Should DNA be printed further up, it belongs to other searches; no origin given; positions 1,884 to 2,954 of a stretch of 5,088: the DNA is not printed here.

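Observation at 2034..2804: XRE helix-turn-helix fused to an apparently catalytically intact CYTH domain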

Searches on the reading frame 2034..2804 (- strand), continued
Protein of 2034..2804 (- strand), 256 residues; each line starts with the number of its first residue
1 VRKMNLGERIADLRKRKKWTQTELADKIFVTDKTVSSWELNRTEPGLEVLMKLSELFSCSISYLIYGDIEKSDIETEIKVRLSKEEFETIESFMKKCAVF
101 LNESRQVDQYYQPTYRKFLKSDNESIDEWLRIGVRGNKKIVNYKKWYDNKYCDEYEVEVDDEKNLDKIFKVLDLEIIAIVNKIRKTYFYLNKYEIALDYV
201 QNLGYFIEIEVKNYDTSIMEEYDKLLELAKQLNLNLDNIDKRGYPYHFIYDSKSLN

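Call 21: predict_structure(alignment_id=A1)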
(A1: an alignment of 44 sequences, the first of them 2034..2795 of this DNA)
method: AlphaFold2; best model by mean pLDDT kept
length: 253 residues; sequences in the alignment: 44
mean_pLDDT: 86.6   pTM: 0.80
mean pLDDT of the five models: 86.6, 86.5, 85.5, 85.1, 84.6
residues with pLDDT >= 90: 120; 70-90: 116; 50-70: 13; < 50: 4
segments of 3 or more residues with pLDDT < 50: 250-253
pLDDT, mean of each block of 10 residues (from residue 1): 89 92 84 77 87 91 73 89 97 97 91 81 82 78 82 81 81 92 97 96 96 89 94 89 77 34
secondary structure, 60 per line:
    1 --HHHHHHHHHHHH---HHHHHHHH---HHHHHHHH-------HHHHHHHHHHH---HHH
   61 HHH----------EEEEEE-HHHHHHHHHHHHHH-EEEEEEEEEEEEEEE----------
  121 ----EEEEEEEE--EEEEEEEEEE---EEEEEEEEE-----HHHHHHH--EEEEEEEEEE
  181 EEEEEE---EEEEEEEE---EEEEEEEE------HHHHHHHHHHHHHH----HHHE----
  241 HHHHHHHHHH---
elements in order: H3-14 H18-25 H29-36 H44-54 H58-63 E74-79 H81-94 E96-110 E125-132 E135-144 E148-156 H162-168 E171-186 E190-197 E201-208 H215-228 H241-250
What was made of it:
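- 2586..2612 (-): Short linker (residues 62-70, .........) between the HTH and the first tunnel strand. The model has lower confidence in residues 61-70, with block mean pLDDT 73 (call 21).
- On XRE / Cro-C1 helix-turn-helix (Pfam HTH_3): The model shows five helices in residues 3-63 (call 21).
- Checked: An AlphaFold2 model has pLDDT 86.6 and pTM 0.80: five helices followed by a beta-barrel (call 21).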

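Call 26: fold_search(model_id=the predicted structure, library=pdb)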
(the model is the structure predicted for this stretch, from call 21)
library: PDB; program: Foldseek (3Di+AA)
matches with E <= 10: 1505; with E <= 0.001: 78
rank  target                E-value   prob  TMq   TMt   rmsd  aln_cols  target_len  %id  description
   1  7nsf                  3.2e-13  1.00  0.58  0.80   3.0       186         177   32  Triphosphate tunnel metalloenzyme from Sulfolobus acidocaldarius in complex with triphosphate and magnesium (released 2021-06-02)
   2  2dc4_A                3.7e-13  1.00  0.54  0.80   3.1       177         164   26  Structure of PH1012 protein from Pyrococcus Horikoshii OT3 (released 2006-06-28)
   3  7nsd                  6.5e-13  1.00  0.55  0.77   3.4       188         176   32  Triphosphate tunnel metalloenzyme from Sulfolobus acidocaldarius in complex with ATP and calcium (released 2021-06-02)
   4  7ns9                  6.9e-13  1.00  0.58  0.80   3.1       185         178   32  Triphosphate tunnel metalloenzyme from Sulfolobus acidocaldarius in complex with triphosphate and calcium (released 2021-06-02)
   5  7nsa                  8.6e-13  1.00  0.56  0.78   3.2       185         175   32  Triphosphate tunnel metalloenzyme from Sulfolobus acidocaldarius in complex with pyrophosphate and calcium (released 2021-06-02)
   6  7ns8                  1.1e-12  1.00  0.47  0.69   3.8       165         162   34  Triphosphate tunnel metalloenzyme from Sulfolobus acidocaldarius (released 2021-06-02)
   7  1yem_A                1.7e-12  1.00  0.53  0.79   3.5       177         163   26  Conserved hypothetical protein Pfu-838710-001 from Pyrococcus furiosus (released 2005-01-11)
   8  1yem_B                2.2e-12  1.00  0.55  0.80   3.5       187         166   26  Conserved hypothetical protein Pfu-838710-001 from Pyrococcus furiosus (released 2005-01-11)
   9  2een_A                6.3e-12  1.00  0.57  0.80   3.4       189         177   27  Structure of PH1819 protein from Pyrococcus Horikoshii OT3 (released 2007-08-21)
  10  2een_B                1.9e-10  1.00  0.53  0.79   3.7       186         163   24  Structure of PH1819 protein from Pyrococcus Horikoshii OT3 (released 2007-08-21)
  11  2aca_A                8.4e-10  1.00  0.52  0.72   4.1       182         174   18  X-ray structure of a putative adenylate cyclase Q87NV8 from Vibrio parahaemolyticus at the 2.25 A resolution. Northeas (released 2005-08-02)
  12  3n10_A                2.6e-09  1.00  0.51  0.70   4.0       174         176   18  Product complex of adenylate cyclase class IV (released 2010-06-23)
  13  3n0z_A                2.9e-09  1.00  0.51  0.70   4.1       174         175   18  Adenylate cyclase class IV with active site ligand 3AT (released 2010-11-24)
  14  3sy3_D                3.2e-09  1.00  0.44  0.61   5.6       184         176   18  GBAA_1210 protein, a putative adenylate cyclase, from Bacillus anthracis (released 2011-07-27)
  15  2gfg_B                4.0e-09  1.00  0.45  0.59   5.3       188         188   19  Crystal structure of a putative adenylate cyclase (bh2851) from bacillus halodurans at 2.12 A resolution (released 2006-05-02)
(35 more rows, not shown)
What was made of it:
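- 2073..2585 (-): CYTH / triphosphate tunnel metalloenzyme domain (residues 71-241). Foldseek TM 0.80 to SaTTM and 0.70 to Yersinia AC-IV (call 26).
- On CYTH / triphosphate tunnel metalloenzyme superfamily: The AF2 model matches SaTTM at TM 0.80 (calls 21, 26).
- On Thiamine triphosphatase: Overall similarity is low, TM about 0.5 (call 26).
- Closest known: Class IV adenylate cyclase. Same: Same superfamily and fold (TM 0.70, call 26).
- Checked: It matches solved CYTH/TTM structures, with SaTTM 7nsf at TM 0.80 and E 3e-13 (call 26).
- The fold resembles Yersinia AC-IV with TM 0.70 (call 26).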

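Call 31: search_protein_representatives(protein=window:2034-2795:-)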
Query: 253 residues. Proteins with E-value up to 0.001 (for the whole library): 25153; up to 1e-10: 575; up to 1e-30: 31. The best 150 are listed.
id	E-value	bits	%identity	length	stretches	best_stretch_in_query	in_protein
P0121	1.0e-80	287.1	56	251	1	1-246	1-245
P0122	1.0e-73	264.2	42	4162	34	8-43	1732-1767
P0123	3.7e-70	252.5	64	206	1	48-250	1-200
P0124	4.8e-70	252.2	65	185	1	70-251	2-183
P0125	1.2e-60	221.3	51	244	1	2-250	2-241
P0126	7.1e-57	209.0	33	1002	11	2-62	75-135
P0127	1.3e-56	208.2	46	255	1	3-247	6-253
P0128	2.1e-54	201.0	42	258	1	2-250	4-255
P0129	9.8e-52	192.2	44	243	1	1-243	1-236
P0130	6.5e-51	189.5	60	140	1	1-141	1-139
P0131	8.5e-51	189.1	42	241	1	3-246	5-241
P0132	4.5e-50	186.7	33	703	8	3-62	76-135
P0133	1.6e-49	184.9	56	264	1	91-250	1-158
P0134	4.6e-44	167.1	71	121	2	92-154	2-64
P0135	1.7e-43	165.2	45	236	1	3-250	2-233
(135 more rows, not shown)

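Call 40: find_related_loci(query=A1, collection=viral_contigs, flank=6000)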
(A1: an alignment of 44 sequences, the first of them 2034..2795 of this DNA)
Query A1 (253 aa) in viral_contigs; peptide patterns used: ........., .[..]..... (x = any residue, [..] = any of these).
58 stretches matched a pattern, but none encodes a relative of the query by tblastn (E <= 1e-3).
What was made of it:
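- No relative was found on 2.9 million viral contigs (call 40).
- Tried and rejected: No relative on viral contigs (call 40).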

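Call 50: list_cluster_members(proteins=[window:2034-2795:-, P0059, P0084, P0041])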
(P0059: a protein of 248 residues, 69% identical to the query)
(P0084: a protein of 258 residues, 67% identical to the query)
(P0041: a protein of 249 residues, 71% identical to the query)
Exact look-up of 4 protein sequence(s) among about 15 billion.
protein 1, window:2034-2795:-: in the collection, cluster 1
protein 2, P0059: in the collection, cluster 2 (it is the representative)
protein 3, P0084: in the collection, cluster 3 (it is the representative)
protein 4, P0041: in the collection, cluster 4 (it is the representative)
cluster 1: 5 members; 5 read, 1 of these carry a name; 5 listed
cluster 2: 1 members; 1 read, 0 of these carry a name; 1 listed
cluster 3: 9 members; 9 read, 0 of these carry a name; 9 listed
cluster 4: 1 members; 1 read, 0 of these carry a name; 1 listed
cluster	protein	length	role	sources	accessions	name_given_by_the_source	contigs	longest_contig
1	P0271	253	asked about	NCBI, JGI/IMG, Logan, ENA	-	predicted adenylyl cyclase CyaB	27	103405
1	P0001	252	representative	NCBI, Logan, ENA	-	-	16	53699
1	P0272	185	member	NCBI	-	-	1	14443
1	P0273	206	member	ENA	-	-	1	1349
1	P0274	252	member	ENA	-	-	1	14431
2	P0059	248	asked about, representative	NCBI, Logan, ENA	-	-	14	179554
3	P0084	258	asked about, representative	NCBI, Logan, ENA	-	-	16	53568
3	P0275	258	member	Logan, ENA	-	-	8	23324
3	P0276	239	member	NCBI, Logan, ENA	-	-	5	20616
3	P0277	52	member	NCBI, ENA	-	-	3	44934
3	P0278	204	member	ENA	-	-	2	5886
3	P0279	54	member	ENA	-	-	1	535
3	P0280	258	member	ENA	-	-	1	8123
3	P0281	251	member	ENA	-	-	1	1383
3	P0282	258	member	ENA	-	-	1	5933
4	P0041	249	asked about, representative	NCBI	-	-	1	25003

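Call 61: search_protein_families(library=phrogs, proteins=[window:2034-2795:-], max_evalue=0.001)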
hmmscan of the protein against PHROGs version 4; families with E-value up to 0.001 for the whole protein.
window:2034-2795:- (253 aa): 15 families
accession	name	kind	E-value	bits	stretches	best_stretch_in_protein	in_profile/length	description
phrog_8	-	transcription regulation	3.8e-19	70.3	1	1-89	75-150/346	transcriptional regulator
phrog_3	-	transcription regulation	3.3e-14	54.5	1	1-188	87-242/430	transcriptional repressor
phrog_4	-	transcription regulation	7.9e-14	52.4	1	1-78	135-205/400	transcriptional repressor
phrog_2439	-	transcription regulation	1.7e-10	41.3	1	4-108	9-112/367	transcriptional regulator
phrog_4836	-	transcription regulation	1.7e-09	38.5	1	2-123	75-176/194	CII-like regulator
phrog_5823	-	transcription regulation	2.2e-09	37.9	1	1-65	5-70/404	transcriptional regulator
phrog_2104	-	unknown function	8.4e-08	33.4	1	5-51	42-88/103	-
phrog_2328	-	transcription regulation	1.7e-07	32.1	1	3-69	16-82/128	transcriptional repressor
phrog_1994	-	DNA, RNA and nucleotide metabolism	9.1e-07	30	1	5-68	2-65/170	DNA binding protein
phrog_1373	-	transcription regulation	3e-06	28.3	1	3-64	64-125/166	transcriptional regulator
phrog_2967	-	transcription regulation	4.5e-06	27.4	1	3-72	11-78/225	transcriptional regulator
phrog_7950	-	transcription regulation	5.7e-05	24.1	1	10-38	15-43/68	transcriptional repressor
phrog_3037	-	transcription regulation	0.00026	21.9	1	5-93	29-106/189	transcriptional repressor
phrog_147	-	transcription regulation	0.00048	21.5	0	1-66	3-71/100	transcriptional regulator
phrog_4779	-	transcription regulation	0.0005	21.5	0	2-54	2-53/98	transcriptional regulator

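Call 74: fold_search(model_id=the predicted structure, library=viral)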
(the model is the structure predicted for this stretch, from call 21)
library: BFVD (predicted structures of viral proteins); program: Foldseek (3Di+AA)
matches with E <= 10: 1452; with E <= 0.001: 27
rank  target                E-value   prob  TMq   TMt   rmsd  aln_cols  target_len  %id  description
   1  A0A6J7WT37            1.8e-08  1.00  0.53  0.71   3.6       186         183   17  CYTH domain containing protein [uncultured Caudovirales phage]
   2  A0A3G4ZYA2            2.8e-07  1.00  0.42  0.45   5.8       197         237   13  CYTH domain-containing protein [Edafosvirus sp.]
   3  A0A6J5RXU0            3.6e-06  1.00  0.38  0.52   5.5       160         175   19  CYTH domain containing protein [uncultured Caudovirales phage]
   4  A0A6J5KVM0            9.8e-06  1.00  0.48  0.25   8.0       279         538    9  PolyPPase_VTC_like domain containing protein [uncultured Caudovirales phage]
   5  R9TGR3                1.7e-05  1.00  0.34  0.32   9.1       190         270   13  CYTH domain-containing protein [Vibrio phage nt-1]
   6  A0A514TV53            2.5e-05  1.00  0.36  0.20  20.0       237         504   15  Putative CytH-like phosphatase [Aeromonas phage D3]
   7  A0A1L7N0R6            3.3e-05  1.00  0.34  0.39  12.1       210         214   17  CYTH domain-containing protein [Ralstonia phage RP12]
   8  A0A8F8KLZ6            3.7e-05  1.00  0.36  0.37   6.4       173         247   13  CYTH domain-containing protein [Clandestinovirus]
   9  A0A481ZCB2            9.6e-05  1.00  0.42  0.12   8.2       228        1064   12  mRNA capping enzyme with OTU-like cysteine protease [Pithovirus LCPAC404]
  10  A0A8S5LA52            9.6e-05  1.00  0.26  0.47  15.4       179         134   18  HTH cro/C1-type domain-containing protein [Siphoviridae sp. ctFNZ2]
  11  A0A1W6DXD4            1.0e-04  1.00  0.23  0.26  16.0       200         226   16  HTH-type transcriptional regulator [Sphingobium phage Lacusarx]
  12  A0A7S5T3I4            1.6e-04  1.00  0.40  0.43   8.5       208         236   12  (no name in the UniProt tables at hand)
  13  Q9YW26                1.8e-04  1.00  0.35  0.13   8.3       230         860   13  mRNA-capping enzyme catalytic subunit [Melanoplus sanguinipes entomopoxvirus]
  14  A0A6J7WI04            2.0e-04  1.00  0.26  0.59  11.8        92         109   36  Transcriptional repressor DicA [uncultured Caudovirales phage]
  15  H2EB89                2.5e-04  1.00  0.44  0.17   7.0       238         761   10  Putative mRNA enzyme [Megavirus courdo7]
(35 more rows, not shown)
